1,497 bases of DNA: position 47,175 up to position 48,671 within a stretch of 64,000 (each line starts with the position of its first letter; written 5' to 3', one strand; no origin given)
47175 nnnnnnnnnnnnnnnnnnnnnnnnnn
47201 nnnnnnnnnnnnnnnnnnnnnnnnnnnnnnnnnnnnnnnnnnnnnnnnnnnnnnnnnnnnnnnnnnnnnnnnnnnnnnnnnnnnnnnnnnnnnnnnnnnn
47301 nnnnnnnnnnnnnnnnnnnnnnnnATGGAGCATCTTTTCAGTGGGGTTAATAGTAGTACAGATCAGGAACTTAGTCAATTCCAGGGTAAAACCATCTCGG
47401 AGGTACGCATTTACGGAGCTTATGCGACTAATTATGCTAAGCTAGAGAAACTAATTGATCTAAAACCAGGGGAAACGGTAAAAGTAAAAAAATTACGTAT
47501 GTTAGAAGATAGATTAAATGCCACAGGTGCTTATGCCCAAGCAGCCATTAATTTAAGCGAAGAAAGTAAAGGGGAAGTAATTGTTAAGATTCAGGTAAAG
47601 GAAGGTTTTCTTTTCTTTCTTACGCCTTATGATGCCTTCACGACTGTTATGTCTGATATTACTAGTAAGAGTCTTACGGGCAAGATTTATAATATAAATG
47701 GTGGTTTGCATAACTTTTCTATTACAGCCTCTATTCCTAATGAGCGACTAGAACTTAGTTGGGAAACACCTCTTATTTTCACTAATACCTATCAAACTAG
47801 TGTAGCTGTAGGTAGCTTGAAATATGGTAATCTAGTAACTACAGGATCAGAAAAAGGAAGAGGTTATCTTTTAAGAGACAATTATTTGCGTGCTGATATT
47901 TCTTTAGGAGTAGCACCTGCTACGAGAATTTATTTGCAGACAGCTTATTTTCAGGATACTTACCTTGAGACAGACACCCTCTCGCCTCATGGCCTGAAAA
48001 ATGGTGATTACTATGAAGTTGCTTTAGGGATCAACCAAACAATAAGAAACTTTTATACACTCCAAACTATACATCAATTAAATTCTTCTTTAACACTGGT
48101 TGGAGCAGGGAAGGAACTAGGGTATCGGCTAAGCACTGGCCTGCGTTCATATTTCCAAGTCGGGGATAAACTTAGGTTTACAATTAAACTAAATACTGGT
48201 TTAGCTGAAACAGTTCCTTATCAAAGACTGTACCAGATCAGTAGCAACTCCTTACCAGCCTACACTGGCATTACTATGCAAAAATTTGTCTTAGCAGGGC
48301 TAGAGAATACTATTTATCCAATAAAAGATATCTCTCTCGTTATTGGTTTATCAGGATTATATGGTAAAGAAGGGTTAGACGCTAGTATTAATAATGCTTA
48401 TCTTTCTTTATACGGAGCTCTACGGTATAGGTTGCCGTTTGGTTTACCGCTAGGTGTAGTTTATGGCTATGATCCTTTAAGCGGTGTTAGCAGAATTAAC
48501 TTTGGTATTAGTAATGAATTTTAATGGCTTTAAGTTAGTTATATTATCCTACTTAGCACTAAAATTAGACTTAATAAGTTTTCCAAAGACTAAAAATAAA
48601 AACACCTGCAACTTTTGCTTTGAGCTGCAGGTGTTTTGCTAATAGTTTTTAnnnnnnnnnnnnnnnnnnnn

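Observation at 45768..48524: Fusion of an S41 peptidase with a POTRA domain and a C-terminal β-barrel: a type-Vd-autotransporter-like architecture with a protease passenger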

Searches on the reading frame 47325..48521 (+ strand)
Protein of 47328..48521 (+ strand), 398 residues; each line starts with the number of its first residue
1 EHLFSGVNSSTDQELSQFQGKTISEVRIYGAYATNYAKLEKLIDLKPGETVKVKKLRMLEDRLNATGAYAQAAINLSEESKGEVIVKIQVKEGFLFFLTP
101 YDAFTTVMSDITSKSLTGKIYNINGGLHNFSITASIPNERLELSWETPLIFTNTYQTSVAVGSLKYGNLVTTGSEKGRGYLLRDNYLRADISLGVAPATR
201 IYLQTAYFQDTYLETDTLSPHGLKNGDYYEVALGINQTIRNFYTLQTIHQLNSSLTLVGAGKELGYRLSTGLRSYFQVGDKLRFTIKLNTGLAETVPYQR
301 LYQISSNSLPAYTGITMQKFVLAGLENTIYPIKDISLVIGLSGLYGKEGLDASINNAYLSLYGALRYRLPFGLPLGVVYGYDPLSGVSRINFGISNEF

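Call 17: search_protein_representatives(protein=window:47328-48521:+)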
Query: 398 residues. Proteins with E-value up to 0.001 (for the whole library): 17; up to 1e-10: 8; up to 1e-30: 3. The best 17 are listed.
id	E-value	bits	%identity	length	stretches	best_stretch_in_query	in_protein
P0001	2.7e-242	819.7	95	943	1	1-398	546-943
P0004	1.9e-73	264.1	39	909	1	1-398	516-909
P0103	9.4e-34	133.5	51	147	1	26-163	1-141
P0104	2.5e-17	79.4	24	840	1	11-398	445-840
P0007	5.9e-15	71.6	24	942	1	9-395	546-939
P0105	5.6e-14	68.4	23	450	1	15-398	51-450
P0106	2.4e-13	66.3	20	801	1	13-397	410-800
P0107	1.0e-12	64.3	24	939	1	15-398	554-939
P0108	3.1e-10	56.1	23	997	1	11-397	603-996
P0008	2.6e-09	53.0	25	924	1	7-398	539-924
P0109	2.5e-08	49.8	32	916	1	23-163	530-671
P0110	8.3e-08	48.1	45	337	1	2-66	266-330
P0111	1.7e-06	43.8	21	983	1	15-396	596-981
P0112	5.1e-06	42.2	32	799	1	15-129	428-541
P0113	2.2e-05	40.1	22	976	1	13-375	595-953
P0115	8.2e-04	34.9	28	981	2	13-132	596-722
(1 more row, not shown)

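Call 18: search_protein_families(library=pfam, proteins=[P0104, P0105, P0106, P0107, P0108, P0109, P0111, P0112, P0113, P0115], max_evalue=0.01)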
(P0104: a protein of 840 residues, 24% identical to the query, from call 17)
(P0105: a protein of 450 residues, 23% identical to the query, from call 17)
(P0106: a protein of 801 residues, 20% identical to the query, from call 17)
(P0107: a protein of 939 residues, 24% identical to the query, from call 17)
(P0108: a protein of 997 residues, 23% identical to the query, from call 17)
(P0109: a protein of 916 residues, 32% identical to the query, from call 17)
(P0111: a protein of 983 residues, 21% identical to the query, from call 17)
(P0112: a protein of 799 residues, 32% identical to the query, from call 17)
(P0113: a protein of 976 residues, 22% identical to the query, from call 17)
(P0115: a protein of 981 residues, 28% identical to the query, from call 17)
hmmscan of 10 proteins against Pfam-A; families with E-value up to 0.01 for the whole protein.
P0104 (840 aa): 3 families
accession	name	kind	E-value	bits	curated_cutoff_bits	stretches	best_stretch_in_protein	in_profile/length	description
PF03572.23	Peptidase_S41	-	2.9e-23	82.7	24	1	157-371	1-165/165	Peptidase family S41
PF01103.29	Omp85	-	2.6e-05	24.3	24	1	608-816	51-298/325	Omp85 superfamily domain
PF14684.11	Tricorn_C1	-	0.0076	16.6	24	0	22-79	4-57/59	Tricorn protease C1 domain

P0105 (450 aa): 2 families
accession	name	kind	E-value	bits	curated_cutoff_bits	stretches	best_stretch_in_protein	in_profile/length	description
PF07244.20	POTRA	-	5.5e-07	30.6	21.3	1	59-129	3-79/79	Surface antigen variable number repeat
PF01103.29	Omp85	-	0.00011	22.2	24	1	313-437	155-307/325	Omp85 superfamily domain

P0106 (801 aa): 3 families
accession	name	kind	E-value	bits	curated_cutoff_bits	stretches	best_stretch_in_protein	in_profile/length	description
PF03572.23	Peptidase_S41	-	4.5e-23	82.1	24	1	132-345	1-164/165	Peptidase family S41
PF14684.11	Tricorn_C1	-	4e-05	23.9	24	1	40-98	4-58/59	Tricorn protease C1 domain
PF07244.20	POTRA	-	0.00042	21.4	21.3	1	420-490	3-79/79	Surface antigen variable number repeat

P0107 (939 aa): 2 families
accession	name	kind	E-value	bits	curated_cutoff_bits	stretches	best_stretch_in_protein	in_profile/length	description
PF03572.23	Peptidase_S41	-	2.2e-20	73.3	24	1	256-470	1-165/165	Peptidase family S41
PF01103.29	Omp85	-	2.8e-13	50.5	24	1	690-939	67-325/325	Omp85 superfamily domain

P0108 (997 aa): 8 families
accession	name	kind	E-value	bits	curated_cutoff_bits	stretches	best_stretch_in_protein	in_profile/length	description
PF03417.21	AAT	-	9e-20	71.8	23.2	1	178-401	7-219/225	Acyl-coenzyme A:6-aminopenicillanic acid acyl-transferase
PF07244.20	POTRA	-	7.9e-08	33.3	21.3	1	615-685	3-79/79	Surface antigen variable number repeat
PF13181.12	TPR_8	-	7e-05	23.1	25.7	0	482-504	3-25/34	Tetratricopeptide repeat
PF13424.12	TPR_12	-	7.2e-05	23.3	30.1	1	480-548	3-74/77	Tetratricopeptide repeat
PF07719.23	TPR_2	-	0.00074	19.9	27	0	482-504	3-25/34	Tetratricopeptide repeat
PF13176.12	TPR_7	-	0.00081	19.7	27.9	0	521-548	1-28/36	Tetratricopeptide repeat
PF00515.34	TPR_1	-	0.0015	18.7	27.8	0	482-504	3-25/34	Tetratricopeptide repeat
PF13432.12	TPR_16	-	0.0036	18.1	32.7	1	486-545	3-57/65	Tetratricopeptide repeat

P0109 (916 aa): 2 families
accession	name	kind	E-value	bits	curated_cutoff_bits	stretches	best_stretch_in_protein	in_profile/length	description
PF03572.23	Peptidase_S41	-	2.7e-26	92.6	24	1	264-473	3-163/165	Peptidase family S41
PF07244.20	POTRA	-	0.0049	18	21.3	1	529-599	2-78/79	Surface antigen variable number repeat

P0111 (983 aa): 4 families
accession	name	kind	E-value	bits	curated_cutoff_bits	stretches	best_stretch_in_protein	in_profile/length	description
PF03417.21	AAT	-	1e-20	74.8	23.2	1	164-383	7-216/225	Acyl-coenzyme A:6-aminopenicillanic acid acyl-transferase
PF07244.20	POTRA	-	2.8e-06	28.4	21.3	1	603-674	2-79/79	Surface antigen variable number repeat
PF13424.12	TPR_12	-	0.0022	18.6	30.1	0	472-532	10-74/77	Tetratricopeptide repeat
PF07719.23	TPR_2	-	0.0056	17.2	27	0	504-533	2-31/34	Tetratricopeptide repeat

P0112 (799 aa): 2 families
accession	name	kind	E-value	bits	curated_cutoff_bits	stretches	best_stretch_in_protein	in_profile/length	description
PF03572.23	Peptidase_S41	-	1.4e-23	83.8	24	1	162-376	1-165/165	Peptidase family S41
PF07244.20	POTRA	-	4.6e-06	27.7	21.3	1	435-505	2-79/79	Surface antigen variable number repeat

P0113 (976 aa): 5 families
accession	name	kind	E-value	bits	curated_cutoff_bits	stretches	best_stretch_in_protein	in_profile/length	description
PF03417.21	AAT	-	6.5e-20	72.2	23.2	1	189-399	8-216/225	Acyl-coenzyme A:6-aminopenicillanic acid acyl-transferase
PF07244.20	POTRA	-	3.8e-06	27.9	21.3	1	605-674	3-78/79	Surface antigen variable number repeat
PF13181.12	TPR_8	-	8.5e-06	26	25.7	0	521-548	2-29/34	Tetratricopeptide repeat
PF00515.34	TPR_1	-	1.7e-05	24.9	27.8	1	522-549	3-30/34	Tetratricopeptide repeat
PF07719.23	TPR_2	-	0.0019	18.6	27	0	522-549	3-30/34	Tetratricopeptide repeat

P0115 (981 aa): 7 families
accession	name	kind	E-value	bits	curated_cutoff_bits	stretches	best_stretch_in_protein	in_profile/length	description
PF03417.21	AAT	-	1.3e-23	84.4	23.2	1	166-384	4-217/225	Acyl-coenzyme A:6-aminopenicillanic acid acyl-transferase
PF07244.20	POTRA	-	1.4e-06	29.4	21.3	1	605-677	2-79/79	Surface antigen variable number repeat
PF13181.12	TPR_8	-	1.8e-06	28.1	25.7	0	506-528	2-24/34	Tetratricopeptide repeat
PF00515.34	TPR_1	-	5e-06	26.5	27.8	0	473-496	8-31/34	Tetratricopeptide repeat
PF07719.23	TPR_2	-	0.00011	22.5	27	0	469-496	4-31/34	Tetratricopeptide repeat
PF10300.15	Iml2-TPR_39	-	0.0024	17.1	22.2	1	446-496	244-294/467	Iml2/Tetratricopeptide repeat protein 39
PF13424.12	TPR_12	-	0.0066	17.1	30.1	0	480-528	17-68/77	Tetratricopeptide repeat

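Call 39: find_homologous_proteins(query=A2, max_evalue=0.00001)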
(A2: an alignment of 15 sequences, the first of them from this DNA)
Query A2 (15 sequences) (399 aa, profile of the alignment): 1 proteins with E <= 0.00001 among 8000 candidates.
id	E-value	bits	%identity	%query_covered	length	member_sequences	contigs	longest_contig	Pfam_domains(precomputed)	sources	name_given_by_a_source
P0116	9.2e-8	50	30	16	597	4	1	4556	PF17243.8,PF07244.21,PF01103.30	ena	-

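Call 44: predict_structure(alignment_id=A2)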
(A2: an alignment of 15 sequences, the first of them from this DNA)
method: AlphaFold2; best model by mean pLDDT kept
length: 399 residues; sequences in the alignment: 15
mean_pLDDT: 86.6   pTM: 0.79
mean pLDDT of the five models: 86.6, 86.3, 85.1, 84.0, 83.5
residues with pLDDT >= 90: 196; 70-90: 171; 50-70: 24; < 50: 8
segments of 3 or more residues with pLDDT < 50: 1-5, 219-221
pLDDT, mean of each block of 10 residues (from residue 1): 52 90 94 88 91 92 87 91 91 80 78 85 88 90 91 78 90 71 93 91 95 72 76 96 87 95 89 93 93 90 88 88 96 91 89 69 93 84 92 77
secondary structure, 60 per line:
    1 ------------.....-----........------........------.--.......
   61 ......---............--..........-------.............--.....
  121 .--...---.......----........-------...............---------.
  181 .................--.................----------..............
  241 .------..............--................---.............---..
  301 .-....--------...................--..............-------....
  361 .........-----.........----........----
elements in order: H13-17 E23-30 H37-44 H54-66 E70-81 E84-93 H101-113 E116-121 E130-136 E141-148 E156-170 E180-197 E200-216 E227-241 E248-261 E264-279 E283-295 E303-306 E315-333 E336-349 E357-369 E375-383 E388-395

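Call 49: fold_search(model_id=the predicted structure, library=pdb)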
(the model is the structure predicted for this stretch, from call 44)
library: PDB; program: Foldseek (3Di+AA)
matches with E <= 10: 728; with E <= 0.001: 125
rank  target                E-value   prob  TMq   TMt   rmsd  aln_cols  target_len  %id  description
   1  4k3c                  2.7e-15  1.00  0.62  0.48   7.9       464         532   14  The crystal structure of BamA from Haemophilus ducreyi lacking POTRA domains 1-3 (released 2013-09-04)
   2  4c00                  8.2e-15  1.00  0.66  0.50   5.8       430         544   14  Crystal structure of TamA from E. coli (released 2013-09-25)
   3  8us2_A                9.6e-15  1.00  0.65  0.49   5.3       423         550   12  P22121 Crystal structure of TamA from Pseudomonas aeruginosa at 3.95 Ang (released 2024-06-26)
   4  9ccg_D                1.1e-14  1.00  0.62  0.40   6.6       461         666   14  Fusobacterium nucleatum BamA-Fab 9 complex (released 2025-09-17)
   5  9ccg_A                2.1e-14  1.00  0.61  0.40   6.6       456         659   14  Fusobacterium nucleatum BamA-Fab 9 complex (released 2025-09-17)
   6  8pzu_A                9.8e-14  1.00  0.63  0.35   6.5       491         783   12  Wait Complex: BAM bound Darobactin-B and Compact SurA (released 2024-09-25)
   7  9hg5_A                1.1e-13  1.00  0.59  0.33   7.5       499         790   12  BAM-SurA complex in the swing-in state with full length BamC resolved (released 2025-04-16)
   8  8us2_B                1.1e-13  1.00  0.66  0.57   5.4       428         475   13  P22121 Crystal structure of TamA from Pseudomonas aeruginosa at 3.95 Ang (released 2024-06-26)
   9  8bnz_A                1.2e-13  1.00  0.66  0.36   6.4       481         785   12  BAM-EspP complex structure with BamA-G431C/EspP-N1293C mutations in nanodisc (released 2023-04-26)
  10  5d0o_A                1.2e-13  1.00  0.64  0.35   6.5       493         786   12  BamABCDE complex, outer membrane beta barrel assembly machinery entire complex (released 2016-03-09)
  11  8us3                  1.9e-13  1.00  0.67  0.50   4.9       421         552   12  C2 Crystal structure of TamA from Pseudomonas aeruginosa at 3.1 Ang (released 2024-06-26)
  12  7bnq_A                3.6e-13  1.00  0.63  0.36   6.9       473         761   13  Lateral-closed conformation of the lid-locked BAM complex (BamA E435C S665C, BamBDCE) by cryoEM (released 2021-06-02)
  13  6t1w_A                4.0e-13  1.00  0.57  0.33   8.1       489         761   11  Structure of E. coli BamA in complex with lipoprotein RcsF (released 2020-05-13)
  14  7nri_A                4.3e-13  1.00  0.64  0.35   7.1       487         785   12  Structure of the darobactin-bound E. coli BAM complex (BamABCDE) (released 2021-04-21)
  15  8qp5_A                5.0e-13  1.00  0.63  0.44   7.0       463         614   12  Release Complex: BAM bound EspP (SurA released) (released 2024-09-25)
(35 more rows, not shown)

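Call 56: find_encoding_contigs(protein=P0105, flank=6000, max_places=3)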
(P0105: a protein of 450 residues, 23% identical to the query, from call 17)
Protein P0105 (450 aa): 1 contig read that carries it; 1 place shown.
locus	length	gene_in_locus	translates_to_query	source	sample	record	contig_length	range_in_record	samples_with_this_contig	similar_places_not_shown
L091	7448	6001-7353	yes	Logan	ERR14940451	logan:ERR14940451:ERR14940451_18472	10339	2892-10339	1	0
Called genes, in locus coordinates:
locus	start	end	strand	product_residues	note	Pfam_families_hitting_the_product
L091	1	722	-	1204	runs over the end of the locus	?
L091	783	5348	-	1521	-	PF00668:Condensation, PF00501:AMP-binding, PF13193:AMP-binding_C, PF00550:PP-binding, PF00668:Condensation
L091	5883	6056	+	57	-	-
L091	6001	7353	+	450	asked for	PF07244:POTRA (weak)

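Call 57: find_encoding_contigs(protein=P0108, flank=6000, max_places=2)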
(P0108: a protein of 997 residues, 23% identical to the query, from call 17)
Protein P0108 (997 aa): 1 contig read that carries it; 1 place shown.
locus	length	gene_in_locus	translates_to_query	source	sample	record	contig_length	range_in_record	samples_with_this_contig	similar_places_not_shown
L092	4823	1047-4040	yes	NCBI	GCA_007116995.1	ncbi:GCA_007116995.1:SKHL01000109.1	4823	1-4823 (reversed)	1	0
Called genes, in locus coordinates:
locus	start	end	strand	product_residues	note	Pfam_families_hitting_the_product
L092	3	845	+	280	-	?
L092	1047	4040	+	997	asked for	PF03417:AAT, PF07244:POTRA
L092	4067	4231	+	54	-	-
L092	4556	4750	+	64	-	-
